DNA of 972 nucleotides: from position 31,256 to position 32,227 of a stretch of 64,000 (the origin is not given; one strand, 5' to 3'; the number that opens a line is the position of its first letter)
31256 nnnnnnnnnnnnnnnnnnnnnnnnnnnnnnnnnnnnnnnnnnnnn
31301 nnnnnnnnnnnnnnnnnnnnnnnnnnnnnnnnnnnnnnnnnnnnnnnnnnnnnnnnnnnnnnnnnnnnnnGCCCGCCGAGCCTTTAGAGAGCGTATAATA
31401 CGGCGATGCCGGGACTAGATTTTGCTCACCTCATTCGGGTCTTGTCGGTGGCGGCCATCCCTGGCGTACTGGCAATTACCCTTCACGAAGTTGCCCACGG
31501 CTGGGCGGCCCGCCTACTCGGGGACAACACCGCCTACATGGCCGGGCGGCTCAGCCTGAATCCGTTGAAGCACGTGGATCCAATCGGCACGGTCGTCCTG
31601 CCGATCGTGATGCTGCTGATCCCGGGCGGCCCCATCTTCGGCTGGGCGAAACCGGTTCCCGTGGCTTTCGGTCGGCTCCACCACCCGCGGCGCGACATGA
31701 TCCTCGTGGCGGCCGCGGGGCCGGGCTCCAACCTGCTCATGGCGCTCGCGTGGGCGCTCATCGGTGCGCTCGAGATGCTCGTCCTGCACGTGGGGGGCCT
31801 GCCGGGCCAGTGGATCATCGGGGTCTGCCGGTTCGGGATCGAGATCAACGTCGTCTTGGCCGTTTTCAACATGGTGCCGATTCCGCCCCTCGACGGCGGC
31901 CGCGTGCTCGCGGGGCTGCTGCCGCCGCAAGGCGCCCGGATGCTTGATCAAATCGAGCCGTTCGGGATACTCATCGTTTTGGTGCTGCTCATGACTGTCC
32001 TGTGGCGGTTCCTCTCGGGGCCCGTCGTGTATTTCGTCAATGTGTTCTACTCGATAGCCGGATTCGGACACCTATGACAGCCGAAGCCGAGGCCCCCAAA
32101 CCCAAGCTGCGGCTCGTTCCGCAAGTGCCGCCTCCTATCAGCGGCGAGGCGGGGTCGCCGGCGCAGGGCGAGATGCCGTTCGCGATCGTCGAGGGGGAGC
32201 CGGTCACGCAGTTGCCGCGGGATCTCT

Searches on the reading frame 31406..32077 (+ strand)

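Call 9: search_protein_families(library=pfam, proteins=[window:31406-32077:+], max_evalue=1)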
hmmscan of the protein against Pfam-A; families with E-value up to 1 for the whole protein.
window:31406-32077:+ (223 aa): 2 families
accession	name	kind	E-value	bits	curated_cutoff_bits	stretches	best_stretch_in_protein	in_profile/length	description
PF02163.28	Peptidase_M50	-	5.7e-11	42.6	27.2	1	22-196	8-219/221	Peptidase family M50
PF01534.23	Frizzled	-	0.11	12.2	22.3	1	113-159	141-187/322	Frizzled/Smoothened family membrane region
